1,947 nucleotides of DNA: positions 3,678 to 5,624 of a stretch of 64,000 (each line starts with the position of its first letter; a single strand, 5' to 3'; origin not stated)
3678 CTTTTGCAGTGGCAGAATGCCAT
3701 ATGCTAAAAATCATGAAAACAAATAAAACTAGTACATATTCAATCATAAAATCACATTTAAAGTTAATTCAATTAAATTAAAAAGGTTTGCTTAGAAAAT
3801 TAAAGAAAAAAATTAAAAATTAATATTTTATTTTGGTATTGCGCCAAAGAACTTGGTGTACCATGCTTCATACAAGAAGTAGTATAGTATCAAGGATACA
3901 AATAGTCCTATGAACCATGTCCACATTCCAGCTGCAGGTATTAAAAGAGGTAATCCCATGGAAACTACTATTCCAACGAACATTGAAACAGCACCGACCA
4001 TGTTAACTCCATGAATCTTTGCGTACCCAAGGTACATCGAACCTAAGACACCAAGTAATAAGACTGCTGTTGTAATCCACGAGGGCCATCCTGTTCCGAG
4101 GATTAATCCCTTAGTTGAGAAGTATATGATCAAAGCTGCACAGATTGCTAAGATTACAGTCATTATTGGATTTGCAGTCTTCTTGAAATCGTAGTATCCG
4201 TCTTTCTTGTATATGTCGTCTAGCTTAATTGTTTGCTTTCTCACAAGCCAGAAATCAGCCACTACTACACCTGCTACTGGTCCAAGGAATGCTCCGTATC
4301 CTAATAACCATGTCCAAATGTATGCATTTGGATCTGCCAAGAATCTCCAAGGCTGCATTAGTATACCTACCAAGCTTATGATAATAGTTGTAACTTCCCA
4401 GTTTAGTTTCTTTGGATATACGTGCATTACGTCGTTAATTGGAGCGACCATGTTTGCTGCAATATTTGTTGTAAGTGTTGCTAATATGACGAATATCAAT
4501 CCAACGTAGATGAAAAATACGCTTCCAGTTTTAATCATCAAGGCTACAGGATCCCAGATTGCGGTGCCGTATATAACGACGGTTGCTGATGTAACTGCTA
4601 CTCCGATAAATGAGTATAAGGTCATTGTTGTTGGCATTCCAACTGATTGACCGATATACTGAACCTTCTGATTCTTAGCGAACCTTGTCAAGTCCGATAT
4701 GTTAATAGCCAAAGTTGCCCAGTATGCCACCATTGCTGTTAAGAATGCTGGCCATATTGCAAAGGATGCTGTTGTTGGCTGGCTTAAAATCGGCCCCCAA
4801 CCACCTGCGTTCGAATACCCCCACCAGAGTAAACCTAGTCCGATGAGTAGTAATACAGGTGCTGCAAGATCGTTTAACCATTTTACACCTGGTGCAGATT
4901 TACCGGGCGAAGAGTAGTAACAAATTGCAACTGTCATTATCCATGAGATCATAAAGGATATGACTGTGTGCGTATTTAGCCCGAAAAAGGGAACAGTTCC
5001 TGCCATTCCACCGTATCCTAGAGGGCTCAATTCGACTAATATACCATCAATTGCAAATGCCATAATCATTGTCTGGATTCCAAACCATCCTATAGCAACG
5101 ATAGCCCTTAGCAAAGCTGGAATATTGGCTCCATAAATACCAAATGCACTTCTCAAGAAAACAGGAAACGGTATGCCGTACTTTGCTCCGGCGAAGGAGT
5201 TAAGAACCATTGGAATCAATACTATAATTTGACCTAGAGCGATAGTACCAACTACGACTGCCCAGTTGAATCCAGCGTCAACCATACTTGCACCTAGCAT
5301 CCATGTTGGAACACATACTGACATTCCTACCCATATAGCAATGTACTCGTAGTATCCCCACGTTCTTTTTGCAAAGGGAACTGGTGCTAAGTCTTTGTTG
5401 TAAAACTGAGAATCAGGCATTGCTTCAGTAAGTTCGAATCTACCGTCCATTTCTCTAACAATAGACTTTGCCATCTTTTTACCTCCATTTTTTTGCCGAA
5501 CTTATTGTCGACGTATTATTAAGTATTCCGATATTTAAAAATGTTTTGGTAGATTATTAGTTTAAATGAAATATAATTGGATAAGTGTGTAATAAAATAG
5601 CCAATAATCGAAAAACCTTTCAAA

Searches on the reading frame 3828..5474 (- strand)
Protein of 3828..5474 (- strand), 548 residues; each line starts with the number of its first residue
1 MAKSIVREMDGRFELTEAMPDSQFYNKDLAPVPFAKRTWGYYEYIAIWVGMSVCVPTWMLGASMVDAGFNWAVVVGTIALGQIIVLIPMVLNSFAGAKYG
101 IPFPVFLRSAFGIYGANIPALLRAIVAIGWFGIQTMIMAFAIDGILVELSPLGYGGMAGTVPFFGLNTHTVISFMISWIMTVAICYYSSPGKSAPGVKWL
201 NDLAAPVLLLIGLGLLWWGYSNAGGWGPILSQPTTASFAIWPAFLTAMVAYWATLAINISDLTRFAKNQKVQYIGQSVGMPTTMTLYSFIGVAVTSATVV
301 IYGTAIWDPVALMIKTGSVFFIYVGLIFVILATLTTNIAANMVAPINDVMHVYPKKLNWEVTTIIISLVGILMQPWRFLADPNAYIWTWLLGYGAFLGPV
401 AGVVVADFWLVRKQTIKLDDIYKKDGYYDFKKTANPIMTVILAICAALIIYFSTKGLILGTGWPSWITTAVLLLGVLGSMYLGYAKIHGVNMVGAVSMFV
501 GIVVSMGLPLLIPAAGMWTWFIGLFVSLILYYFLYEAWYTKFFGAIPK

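Call 60: search_protein_families(library=pfam, proteins=[window:3828-5474:-], max_evalue=0.00001)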
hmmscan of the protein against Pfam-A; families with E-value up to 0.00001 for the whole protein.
window:3828-5474:- (548 aa): 1 family
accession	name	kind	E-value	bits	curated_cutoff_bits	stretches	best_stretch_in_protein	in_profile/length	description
PF02133.21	Transp_cyt_pur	-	1.4e-88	298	23.5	1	31-454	1-418/440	Permease for cytosine/purines, uracil, thiamine, allantoin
